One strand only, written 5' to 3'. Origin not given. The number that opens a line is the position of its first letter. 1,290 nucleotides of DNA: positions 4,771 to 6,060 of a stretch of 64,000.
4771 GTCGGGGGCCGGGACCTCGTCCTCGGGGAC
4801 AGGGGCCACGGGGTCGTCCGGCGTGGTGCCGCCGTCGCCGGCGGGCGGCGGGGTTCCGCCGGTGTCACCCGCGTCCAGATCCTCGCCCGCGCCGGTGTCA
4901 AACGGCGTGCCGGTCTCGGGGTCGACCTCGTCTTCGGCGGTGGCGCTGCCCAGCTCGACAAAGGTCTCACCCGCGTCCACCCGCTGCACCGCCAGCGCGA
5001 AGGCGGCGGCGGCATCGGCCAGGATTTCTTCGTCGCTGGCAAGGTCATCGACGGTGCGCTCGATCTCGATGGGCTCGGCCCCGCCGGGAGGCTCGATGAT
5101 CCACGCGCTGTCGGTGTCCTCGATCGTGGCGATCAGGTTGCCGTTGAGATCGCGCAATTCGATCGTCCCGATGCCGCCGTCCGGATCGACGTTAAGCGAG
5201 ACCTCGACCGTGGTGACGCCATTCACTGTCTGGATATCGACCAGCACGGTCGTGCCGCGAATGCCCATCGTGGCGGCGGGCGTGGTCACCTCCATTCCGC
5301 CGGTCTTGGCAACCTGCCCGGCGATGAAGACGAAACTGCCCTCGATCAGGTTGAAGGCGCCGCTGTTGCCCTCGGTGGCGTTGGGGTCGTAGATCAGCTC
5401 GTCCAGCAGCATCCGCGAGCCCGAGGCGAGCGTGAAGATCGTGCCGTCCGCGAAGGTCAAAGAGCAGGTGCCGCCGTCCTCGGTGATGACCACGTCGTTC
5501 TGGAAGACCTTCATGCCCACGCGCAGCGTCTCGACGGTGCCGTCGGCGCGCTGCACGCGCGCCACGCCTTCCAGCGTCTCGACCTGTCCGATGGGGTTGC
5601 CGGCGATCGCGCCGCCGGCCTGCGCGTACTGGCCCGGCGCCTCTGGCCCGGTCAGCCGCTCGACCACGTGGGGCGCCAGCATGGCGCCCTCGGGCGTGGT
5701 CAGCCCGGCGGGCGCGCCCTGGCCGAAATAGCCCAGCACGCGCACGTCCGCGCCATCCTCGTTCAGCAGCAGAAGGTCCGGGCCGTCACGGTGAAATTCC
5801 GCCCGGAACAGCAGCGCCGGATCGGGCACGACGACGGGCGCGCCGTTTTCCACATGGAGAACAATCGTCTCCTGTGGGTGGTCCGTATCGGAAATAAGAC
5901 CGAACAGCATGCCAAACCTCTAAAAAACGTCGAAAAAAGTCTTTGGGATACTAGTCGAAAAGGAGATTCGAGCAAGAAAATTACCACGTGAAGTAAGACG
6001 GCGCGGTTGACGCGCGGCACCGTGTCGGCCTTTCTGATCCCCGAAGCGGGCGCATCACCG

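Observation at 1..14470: Giant-adhesin type I secretion locus is wired to cyclic-nucleotide parts rather than LapD/LapG-style c-di-GMP control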

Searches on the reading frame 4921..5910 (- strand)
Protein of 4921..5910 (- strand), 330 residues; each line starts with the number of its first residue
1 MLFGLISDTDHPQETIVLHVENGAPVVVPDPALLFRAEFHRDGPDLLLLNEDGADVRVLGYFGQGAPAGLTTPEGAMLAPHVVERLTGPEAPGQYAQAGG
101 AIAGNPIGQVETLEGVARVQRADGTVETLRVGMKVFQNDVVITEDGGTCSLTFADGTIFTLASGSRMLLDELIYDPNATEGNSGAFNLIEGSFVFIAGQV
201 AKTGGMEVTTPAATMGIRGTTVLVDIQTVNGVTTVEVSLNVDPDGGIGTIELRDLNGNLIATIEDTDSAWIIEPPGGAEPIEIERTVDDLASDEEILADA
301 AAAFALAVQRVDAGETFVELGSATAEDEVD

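Call 26: find_homologous_proteins(query=window:4921-5910:-)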
Query window:4921-5910:- (330 aa): 156 proteins with E <= 0.001 among 8000 candidates; the best 120 are listed.
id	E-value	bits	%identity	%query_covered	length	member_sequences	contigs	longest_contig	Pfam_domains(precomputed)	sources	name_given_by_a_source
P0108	9.0e-119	415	65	95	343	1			PF04773.19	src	-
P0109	1.5e-116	407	62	98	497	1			PF04773.19,PF17963.8,PF17892.8,PF17803.8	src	-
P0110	7.2e-116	405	65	94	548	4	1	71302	PF04773.19,PF17963.8,PF17892.8,PF17803.8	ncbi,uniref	ncbi:hypothetical protein DQW77_12560, partial [Roseovarius sp. TE539]|uniref:Ig-like domain-contain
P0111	2.0e-114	400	64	95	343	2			PF04773.19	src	-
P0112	1.9e-103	364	61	92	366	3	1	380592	PF04773.19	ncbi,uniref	ncbi:FecR family protein, partial [uncultured Maritimibacter sp.]|uniref:FecR family protein n=1 Tax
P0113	2.2e-101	358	61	92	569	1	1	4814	PF04773.19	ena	-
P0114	7.3e-101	356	58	93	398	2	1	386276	PF04773.19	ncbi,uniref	ncbi:FecR family protein [Sulfitobacter sediminilitoris]|uniref:FecR family protein n=1 Tax=Sulfitob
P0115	1.6e-100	355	61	89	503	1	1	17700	PF04773.19,PF17963.8,PF17892.8,PF17803.8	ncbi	ncbi:Ig-like domain-containing protein, partial [Marimonas sp. MJW-29]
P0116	2.4e-97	344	56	94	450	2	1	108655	PF04773.19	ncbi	ncbi:FecR family protein, partial [Shimia aestuarii]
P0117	2.2e-96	341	54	94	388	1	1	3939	PF04773.19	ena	-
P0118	3.9e-96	340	57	97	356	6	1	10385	PF04773.19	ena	-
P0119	1.1e-95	339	58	92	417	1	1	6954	PF04773.19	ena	-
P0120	7.6e-93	330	55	92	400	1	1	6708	PF04773.19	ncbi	ncbi:MAG: FecR domain-containing protein, partial [Pseudomonadota bacterium]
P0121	9.8e-93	329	54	93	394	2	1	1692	PF04773.19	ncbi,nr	ncbi:MAG: FecR domain-containing protein, partial [Sedimentitalea sp.]|nr:FecR domain-containing pro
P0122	2.1e-88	315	55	92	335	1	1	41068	PF04773.19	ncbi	ncbi:MAG: FecR family protein, partial [Pseudomonadota bacterium]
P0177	1.2e-42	165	40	87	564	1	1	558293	PF04773.19,PF00353.26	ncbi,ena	-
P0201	4.3e-38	150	41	68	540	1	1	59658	PF04773.19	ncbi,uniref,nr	ncbi:FecR domain-containing protein [Magnetovibrio blakemorei]|uniref:FecR protein domain-containing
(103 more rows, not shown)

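Call 29: find_encoding_contigs(protein=P0114, flank=10000, max_places=1)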
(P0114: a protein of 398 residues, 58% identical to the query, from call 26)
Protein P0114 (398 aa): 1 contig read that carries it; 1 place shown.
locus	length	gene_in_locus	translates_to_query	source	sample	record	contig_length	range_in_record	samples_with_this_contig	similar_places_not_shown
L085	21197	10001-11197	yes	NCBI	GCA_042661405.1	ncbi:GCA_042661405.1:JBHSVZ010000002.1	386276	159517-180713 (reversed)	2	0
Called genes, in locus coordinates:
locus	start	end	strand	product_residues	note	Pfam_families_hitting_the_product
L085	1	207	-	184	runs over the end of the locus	PF02371:Transposase_20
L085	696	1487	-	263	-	-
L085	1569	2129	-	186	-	PF07690:MFS_1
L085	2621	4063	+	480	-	PF02321:OEP (weak)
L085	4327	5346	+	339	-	PF00664:ABC_membrane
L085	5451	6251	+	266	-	PF00005:ABC_tran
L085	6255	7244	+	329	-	PF25919:BSH_CusB (faint), PF25973:BSH_CzcB (faint), PF25994:HH_AprE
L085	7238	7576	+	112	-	PF26002:Beta-barrel_AprE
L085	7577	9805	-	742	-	PF05226:CHASE2, PF00211:Guanylate_cyc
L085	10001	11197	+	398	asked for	PF04773:FecR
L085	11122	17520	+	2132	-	PF17892:Cadherin_5, PF17963:Big_9, PF17803:Cadherin_4, PF17892:Cadherin_5, PF17963:Big_9, PF17803:Cadherin_4, PF17892:Cadherin_5, PF17963:Big_9, +35 more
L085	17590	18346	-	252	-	PF13340:DUF4096, PF01609:DDE_Tnp_1, PF13612:DDE_Tnp_1_3 (weak), PF13586:DDE_Tnp_1_2 (faint)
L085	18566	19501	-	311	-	PF28239:Npun_R2479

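Call 30: find_encoding_contigs(protein=P0116, flank=10000, max_places=1)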
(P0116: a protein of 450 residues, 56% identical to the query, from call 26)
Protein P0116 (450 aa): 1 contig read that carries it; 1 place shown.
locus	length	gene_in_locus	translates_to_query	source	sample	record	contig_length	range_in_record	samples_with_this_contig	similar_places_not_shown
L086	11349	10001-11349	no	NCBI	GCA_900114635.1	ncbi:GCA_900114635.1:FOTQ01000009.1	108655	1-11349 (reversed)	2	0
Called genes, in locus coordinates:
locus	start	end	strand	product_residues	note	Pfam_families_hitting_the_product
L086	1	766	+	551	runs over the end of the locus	PF00005:ABC_tran, PF13476:AAA_23 (faint), PF13555:AAA_29 (faint), PF01926:MMR_HSR1 (faint), PF13304:AAA_21 (faint), PF12848:ABC_tran_Xtn, PF00005:ABC_tran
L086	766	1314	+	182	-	-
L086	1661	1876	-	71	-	PF11127:YgaP-like_TM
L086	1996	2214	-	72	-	-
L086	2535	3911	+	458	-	PF02321:OEP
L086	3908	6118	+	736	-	PF00664:ABC_membrane, PF00005:ABC_tran, PF13304:AAA_21 (faint)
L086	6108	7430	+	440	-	PF25919:BSH_CusB (faint), PF00364:Biotin_lipoyl (faint), PF25917:BSH_RND (weak), PF25973:BSH_CzcB (faint), PF25994:HH_AprE, PF26002:Beta-barrel_AprE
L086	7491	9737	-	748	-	PF05226:CHASE2, PF00211:Guanylate_cyc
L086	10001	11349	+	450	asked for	PF04773:FecR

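Call 31: find_encoding_contigs(protein=P0112, flank=10000, max_places=1)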
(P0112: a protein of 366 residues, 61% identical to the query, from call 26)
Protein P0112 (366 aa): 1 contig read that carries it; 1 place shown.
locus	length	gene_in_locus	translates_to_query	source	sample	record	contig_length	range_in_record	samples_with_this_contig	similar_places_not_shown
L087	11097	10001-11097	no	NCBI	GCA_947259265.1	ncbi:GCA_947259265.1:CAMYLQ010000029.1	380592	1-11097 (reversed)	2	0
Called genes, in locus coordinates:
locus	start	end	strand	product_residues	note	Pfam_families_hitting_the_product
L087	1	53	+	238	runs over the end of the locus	PF26604:CBU_0592, PF00027:cNMP_binding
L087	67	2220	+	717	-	PF00916:Sulfate_transp, PF01740:STAS, PF13466:STAS_2, PF00027:cNMP_binding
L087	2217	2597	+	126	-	PF11750:DUF3307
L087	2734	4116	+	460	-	PF02321:OEP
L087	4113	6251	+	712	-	PF00664:ABC_membrane, PF00005:ABC_tran, PF13304:AAA_21 (faint)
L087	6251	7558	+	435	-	PF25919:BSH_CusB (faint), PF25994:HH_AprE, PF26002:Beta-barrel_AprE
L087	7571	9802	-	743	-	PF05226:CHASE2, PF00211:Guanylate_cyc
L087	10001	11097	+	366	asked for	PF04773:FecR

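Call 32: find_encoding_contigs(protein=P0177, flank=10000, max_places=1)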
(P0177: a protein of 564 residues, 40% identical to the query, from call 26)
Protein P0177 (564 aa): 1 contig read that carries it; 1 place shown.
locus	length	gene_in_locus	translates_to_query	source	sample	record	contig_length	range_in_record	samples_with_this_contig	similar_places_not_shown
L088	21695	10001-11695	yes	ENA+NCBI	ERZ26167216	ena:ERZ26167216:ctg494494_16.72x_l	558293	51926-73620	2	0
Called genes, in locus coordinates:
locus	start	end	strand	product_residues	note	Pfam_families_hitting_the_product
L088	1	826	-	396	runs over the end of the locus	PF00355:Rieske, PF00848:Ring_hydroxyl_A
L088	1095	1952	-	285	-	PF00583:Acetyltransf_1, PF13673:Acetyltransf_10, PF13508:Acetyltransf_7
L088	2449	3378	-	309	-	PF00892:EamA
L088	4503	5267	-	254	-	PF00106:adh_short, PF08659:KR, PF23441:SDR, PF13561:adh_short_C2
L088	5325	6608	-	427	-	PF27522:YDMC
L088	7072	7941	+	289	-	PF08450:SGL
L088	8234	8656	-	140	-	PF04828:GFA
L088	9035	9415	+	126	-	PF13340:DUF4096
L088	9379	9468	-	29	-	-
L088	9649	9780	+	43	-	PF13586:DDE_Tnp_1_2 (weak)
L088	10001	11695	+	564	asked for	PF04773:FecR, PF00353:HemolysinCabind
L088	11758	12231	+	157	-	PF00353:HemolysinCabind (weak), PF08548:Peptidase_M10_C (faint)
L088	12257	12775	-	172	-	PF01609:DDE_Tnp_1, PF13612:DDE_Tnp_1_3 (weak), PF13586:DDE_Tnp_1_2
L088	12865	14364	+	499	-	PF22483:Mu-transpos_C_2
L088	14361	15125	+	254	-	PF01695:IstB_IS21, PF00308:Bac_DnaA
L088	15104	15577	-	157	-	PF13340:DUF4096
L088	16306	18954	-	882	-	PF18809:PBECR1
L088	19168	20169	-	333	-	PF05544:Pro_racemase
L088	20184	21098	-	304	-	PF00701:DHDPS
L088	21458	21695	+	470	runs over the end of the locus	PF01547:SBP_bac_1, PF13416:SBP_bac_8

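Call 33: find_encoding_contigs(protein=P0201, flank=10000, max_places=1)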
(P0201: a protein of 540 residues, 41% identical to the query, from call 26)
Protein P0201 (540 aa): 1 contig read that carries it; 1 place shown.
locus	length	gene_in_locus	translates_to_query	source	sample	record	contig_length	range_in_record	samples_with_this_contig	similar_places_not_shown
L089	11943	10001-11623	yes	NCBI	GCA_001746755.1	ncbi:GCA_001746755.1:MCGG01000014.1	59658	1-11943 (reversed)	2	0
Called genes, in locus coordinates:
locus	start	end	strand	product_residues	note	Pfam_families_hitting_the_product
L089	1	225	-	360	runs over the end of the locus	PF03460:NIR_SIR_ferr, PF01077:NIR_SIR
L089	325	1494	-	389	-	PF03460:NIR_SIR_ferr, PF01077:NIR_SIR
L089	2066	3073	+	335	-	PF02668:TauD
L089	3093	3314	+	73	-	PF22295:DUF6967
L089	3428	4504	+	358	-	PF02628:COX15-CtaA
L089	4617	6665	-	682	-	PF08376:NIT, PF00672:HAMP, PF00015:MCPsignal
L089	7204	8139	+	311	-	-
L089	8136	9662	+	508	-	PF22694:CtpB_N-like (faint), PF00595:PDZ (faint), PF13180:PDZ_2, PF17820:PDZ_6, PF03572:Peptidase_S41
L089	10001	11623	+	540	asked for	PF04773:FecR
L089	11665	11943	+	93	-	?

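Call 40: find_related_loci(query=A3, collection=metagenome_contigs, flank=10000)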
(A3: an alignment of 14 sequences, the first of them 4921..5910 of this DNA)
Query A3 (330 aa) in metagenome_contigs; peptide patterns used: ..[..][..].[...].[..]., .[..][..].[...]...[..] (x = any residue, [..] = any of these).
297 stretches matched a pattern; 155 encode a relative of the query (tblastn E <= 1e-3); the best 80 are kept; 79 distinct loci.
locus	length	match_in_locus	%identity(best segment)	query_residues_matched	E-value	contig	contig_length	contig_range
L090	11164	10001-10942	64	10-324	7e-119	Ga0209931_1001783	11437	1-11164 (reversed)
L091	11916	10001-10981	62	1-330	1e-115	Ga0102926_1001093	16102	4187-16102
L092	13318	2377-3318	63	12-326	7e-115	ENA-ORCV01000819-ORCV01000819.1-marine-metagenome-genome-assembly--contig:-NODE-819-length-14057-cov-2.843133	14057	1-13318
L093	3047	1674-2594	64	16-324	2e-116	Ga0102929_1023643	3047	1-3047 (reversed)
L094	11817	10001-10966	63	2-324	1e-112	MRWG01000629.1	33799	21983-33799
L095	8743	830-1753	61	13-320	2e-109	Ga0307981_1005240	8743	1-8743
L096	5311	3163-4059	61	20-320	1e-109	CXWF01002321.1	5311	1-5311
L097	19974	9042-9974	58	10-322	8e-109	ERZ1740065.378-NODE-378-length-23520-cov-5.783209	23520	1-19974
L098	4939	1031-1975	60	6-320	6e-107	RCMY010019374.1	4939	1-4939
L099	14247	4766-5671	61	23-325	4e-106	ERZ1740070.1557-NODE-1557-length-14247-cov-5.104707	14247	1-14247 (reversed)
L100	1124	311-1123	64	16-288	5e-115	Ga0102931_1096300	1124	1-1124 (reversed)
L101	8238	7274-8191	61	27-330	5e-104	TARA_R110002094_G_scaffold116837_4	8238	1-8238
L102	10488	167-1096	59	12-320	8e-104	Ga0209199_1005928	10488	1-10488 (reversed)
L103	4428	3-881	61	28-324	6e-104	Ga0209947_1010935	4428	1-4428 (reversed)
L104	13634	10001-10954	57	4-326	5e-103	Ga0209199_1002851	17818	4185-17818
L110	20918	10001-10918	58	12-320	7e-100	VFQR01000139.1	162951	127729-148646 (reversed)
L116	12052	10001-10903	50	19-320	2e-78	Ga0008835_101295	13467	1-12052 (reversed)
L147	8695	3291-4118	44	26-296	8e-53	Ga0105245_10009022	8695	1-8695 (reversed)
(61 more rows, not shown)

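Call 53: predict_structure(alignment_id=A3)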
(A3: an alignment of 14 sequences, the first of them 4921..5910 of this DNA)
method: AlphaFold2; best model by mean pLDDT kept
length: 330 residues; sequences in the alignment: 14
mean_pLDDT: 81.5   pTM: 0.82
mean pLDDT of the five models: 81.5, 67.7, 67.3, 64.5, 59.2
residues with pLDDT >= 90: 113; 70-90: 173; 50-70: 12; < 50: 32
segments of 3 or more residues with pLDDT < 50: 1-12, 92-101, 322-330
pLDDT, mean of each block of 10 residues (from residue 1): 34 74 85 83 88 86 84 89 82 39 74 94 87 92 93 92 93 80 89 89 82 86 87 88 83 89 88 76 85 86 89 83 37
secondary structure, 60 per line:
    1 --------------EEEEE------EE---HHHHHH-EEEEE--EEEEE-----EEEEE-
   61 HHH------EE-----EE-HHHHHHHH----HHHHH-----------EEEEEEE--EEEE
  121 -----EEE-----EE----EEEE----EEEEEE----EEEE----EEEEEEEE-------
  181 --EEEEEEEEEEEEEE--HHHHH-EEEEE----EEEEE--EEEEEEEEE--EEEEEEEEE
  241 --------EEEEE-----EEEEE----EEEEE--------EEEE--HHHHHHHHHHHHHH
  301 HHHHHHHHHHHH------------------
elements in order: E15-19 H31-36 E38-42 E45-49 E55-59 H80-87 H92-96 E108-114 E117-120 E126-128 E140-143 E148-153 E158-161 E166-173 E183-196 H199-203 E205-209 E214-218 E221-229 E232-240 E249-253 E259-263 E268-272 E281-284 H287-312

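Call 57: fold_search(model_id=the predicted structure, library=pdb)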
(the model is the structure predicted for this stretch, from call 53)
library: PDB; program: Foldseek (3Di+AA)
matches with E <= 10: 474; with E <= 0.001: 4
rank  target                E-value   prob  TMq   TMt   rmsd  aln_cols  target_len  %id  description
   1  4m0n                  1.0e-05  1.00  0.34  0.50   3.9       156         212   13  Crystal structure of a putative anti-sigma factor (BDI_1681) from Parabacteroides distasonis ATCC 8503 at 1.65 A resolut (released 2013-10-16)
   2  4m0h_B                1.1e-05  1.00  0.34  0.50   3.9       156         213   13  Crystal structure of a putative anti-sigma factor (BDI_1681) from Parabacteroides distasonis ATCC 8503 at 2.50 A resol (released 2013-10-16)
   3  4m0h_A                2.6e-05  1.00  0.35  0.51   3.5       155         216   15  Crystal structure of a putative anti-sigma factor (BDI_1681) from Parabacteroides distasonis ATCC 8503 at 2.50 A resol (released 2013-10-16)
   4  6ovk_R                3.0e-04  1.00  0.32  0.48   4.0       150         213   14  Crystal Structure of the Pseudomonas capeferrum Anti-sigma Regulator PupR C-terminal Cell-surface Signaling Domain in  (released 2020-03-04)
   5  5ix9_MODEL_1_A        4.0e-03  1.00  0.19  0.78   1.0        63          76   32  Cell surface anchoring domain (released 2017-06-28)
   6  9tp6_B                2.1e-02  0.10  0.10  0.13  17.4       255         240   11  Structure of LolA3 from Porphyromonas gingivalis (released 2026-02-18)
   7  9tp6_A                3.1e-02  0.07  0.08  0.11  17.3       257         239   11  Structure of LolA3 from Porphyromonas gingivalis (released 2026-02-18)
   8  4uj7                  8.2e-02  0.13  0.14  0.20  16.0       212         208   13  Structure of the S-layer protein SbsC, domains 5-6 (released 2016-04-27)
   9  4bxr_A                1.1e-01  0.07  0.10  0.13  17.9       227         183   15  Structure of the wild-type TCP10 domain of Danio rerio CPAP in complex with a peptide of Danio rerio STIL (released 2013-09-25)
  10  2y7s_B                1.3e-01  0.07  0.11  0.14  16.8       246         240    8  Structure of a designed meningococcal antigen (factor H binding protein, mutant G1) inducing broad protective immunity (released 2011-07-27)
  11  4bxq                  1.4e-01  0.10  0.12  0.18  12.1       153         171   20  Structure of the E1021V mutant of the TCP10 domain of Danio rerio CPAP (released 2013-09-25)
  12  2y7s_A                1.7e-01  0.08  0.11  0.14  16.0       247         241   10  Structure of a designed meningococcal antigen (factor H binding protein, mutant G1) inducing broad protective immunity (released 2011-07-27)
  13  4bob                  2.3e-01  0.06  0.10  0.19  13.6       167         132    8  Structure of Complement regulator-acquiring surface protein 3 (CRASP- 3, ErpP or BBN38) from Borrelia burgdorferi (released 2014-06-04)
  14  4g56_B                2.6e-01  0.06  0.12  0.13  14.2       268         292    9  Crystal Structure of full length PRMT5/MEP50 complexes from Xenopus laevis (released 2012-10-03)
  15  3amr                  2.6e-01  0.06  0.16  0.15  18.9       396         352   10  Crystal Structures of Bacillus subtilis Alkaline Phytase in Complex with Ca2+, Co2+, Ni2+, Mg2+ and myo-Inositol Hexasul (released 2011-04-13)
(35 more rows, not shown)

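Call 62: search_protein_families(library=ncbifam, proteins=[L099:4610-11065:+, L095:767-7837:+], max_evalue=0.001)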
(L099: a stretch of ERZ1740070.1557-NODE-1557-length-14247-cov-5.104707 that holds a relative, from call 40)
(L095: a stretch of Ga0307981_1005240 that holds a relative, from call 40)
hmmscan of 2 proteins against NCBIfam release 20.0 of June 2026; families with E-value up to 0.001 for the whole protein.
L099:4610-11065:+ (2152 aa): 7 families
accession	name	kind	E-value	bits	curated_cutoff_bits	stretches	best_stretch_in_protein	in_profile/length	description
NF012211.1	tand_rpt_95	domain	3.4e-235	761.2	90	12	836-931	1-97/98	tandem-95 repeat protein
NF038112.1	myxo_dep_M36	subfamily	3e-62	210.3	1500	5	603-862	1258-1509/1604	myxosortase-dependent M36 family metallopeptidase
NF045619.1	adhes_GNV_Cterm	subfamily_domain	1.9e-52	179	180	7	873-919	409-458/458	BapA/Bap/LapF family large adhesin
TIGR01965.1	VCBS_repeat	domain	1.2e-24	86.3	15.5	0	437-525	1-98/99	VCBS domain-containing protein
TIGR04212.1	GlyGly_RbtA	equivalog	4.5e-18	64.9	295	0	1381-1410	515-544/605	rhombotarget A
NF033165.1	lipo_LipL45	exception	3.1e-08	33.1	350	1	123-252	25-153/391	lipoprotein LipL45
NF047849.1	Lsa33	exception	0.00023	20.5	420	1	143-252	35-145/310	surface adhesin Lsa33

L095:767-7837:+ (2357 aa): 6 families
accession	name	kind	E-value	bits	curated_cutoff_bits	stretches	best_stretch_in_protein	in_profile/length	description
TIGR01965.1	VCBS_repeat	domain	3e-149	486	15.5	12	1347-1438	1-88/99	VCBS domain-containing protein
NF012211.1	tand_rpt_95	domain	6.7e-56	186.3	90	5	444-508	31-95/98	tandem-95 repeat protein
NF052676.1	YPYG_dom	domain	8.2e-33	112.3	30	0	1407-1436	44-73/79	YPYG domain-containing protein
NF033682.1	retention_LapA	subfamily_domain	6.9e-07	29.6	50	1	116-181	3-68/145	retention module-containing protein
NF033165.1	lipo_LipL45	exception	4.1e-06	26.1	350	1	124-238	47-160/391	lipoprotein LipL45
NF047849.1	Lsa33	exception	1.1e-05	24.7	420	1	119-238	32-152/310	surface adhesin Lsa33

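Call 74: search_protein_families(library=pfam, proteins=[L116:3-2090:-, L110:15083-16720:+, L110:13803-14342:+, L147:1937-3094:-, L090:1599-2009:+, L087:67-2220:+], max_evalue=0.001)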
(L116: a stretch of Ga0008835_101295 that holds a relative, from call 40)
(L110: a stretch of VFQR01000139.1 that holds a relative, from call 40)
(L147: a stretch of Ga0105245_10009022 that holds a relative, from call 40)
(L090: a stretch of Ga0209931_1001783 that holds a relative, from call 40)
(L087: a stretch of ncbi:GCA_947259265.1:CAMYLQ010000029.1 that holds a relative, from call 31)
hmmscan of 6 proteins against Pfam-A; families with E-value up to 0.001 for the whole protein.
L116:3-2090:- (696 aa): 4 families
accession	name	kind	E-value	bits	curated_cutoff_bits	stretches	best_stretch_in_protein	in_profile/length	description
PF01740.26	STAS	-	5.5e-12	45.8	22.6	1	483-566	9-91/106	STAS domain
PF13466.11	STAS_2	-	5.8e-12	46.1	29.2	1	487-562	1-73/80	STAS domain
PF00027.35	cNMP_binding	-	5.2e-11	42.8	27.5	1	627-696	2-71/89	Cyclic nucleotide-binding domain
PF00916.26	Sulfate_transp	-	3.2e-09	36.5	23.2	1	107-413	62-373/380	Sulfate permease family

L110:15083-16720:+ (546 aa): 2 families
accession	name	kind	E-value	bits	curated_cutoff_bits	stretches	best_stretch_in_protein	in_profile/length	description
PF07228.17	SpoIIE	-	1e-44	153.2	25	1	342-532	1-191/192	Stage II sporulation protein E (SpoIIE)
PF00027.35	cNMP_binding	-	1e-19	70.7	27.5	1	136-217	4-86/89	Cyclic nucleotide-binding domain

L110:13803-14342:+ (180 aa): 1 family
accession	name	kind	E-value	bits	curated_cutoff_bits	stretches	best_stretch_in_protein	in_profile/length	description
PF00027.35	cNMP_binding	-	2.1e-13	50.5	27.5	1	35-106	4-79/89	Cyclic nucleotide-binding domain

L147:1937-3094:- (386 aa): 3 families
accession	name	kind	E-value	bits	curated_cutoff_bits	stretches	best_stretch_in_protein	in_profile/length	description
PF00027.35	cNMP_binding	-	8.1e-17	61.4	27.5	1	271-349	5-89/89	Cyclic nucleotide-binding domain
PF07885.22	Ion_trans_2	-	1.2e-14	54.4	22.5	1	151-225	4-74/79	Ion channel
PF00520.37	Ion_trans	-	1.9e-13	50.6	25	1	33-235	16-240/241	Ion transport protein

L090:1599-2009:+ (137 aa): 1 family
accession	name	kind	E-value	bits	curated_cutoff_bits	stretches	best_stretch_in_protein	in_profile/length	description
PF00027.35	cNMP_binding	-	5.8e-14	52.3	27.5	1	20-106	2-88/89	Cyclic nucleotide-binding domain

L087:67-2220:+ (717 aa): 4 families
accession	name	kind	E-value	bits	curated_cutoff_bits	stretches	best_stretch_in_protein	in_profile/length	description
PF00027.35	cNMP_binding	-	5.6e-16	58.7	27.5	1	600-683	3-86/89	Cyclic nucleotide-binding domain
PF01740.26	STAS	-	1.3e-12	47.8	22.6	1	453-538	9-93/106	STAS domain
PF00916.26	Sulfate_transp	-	1.2e-07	31.3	23.2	1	98-366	80-355/380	Sulfate permease family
PF13466.11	STAS_2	-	6e-07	30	29.2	1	459-538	3-79/80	STAS domain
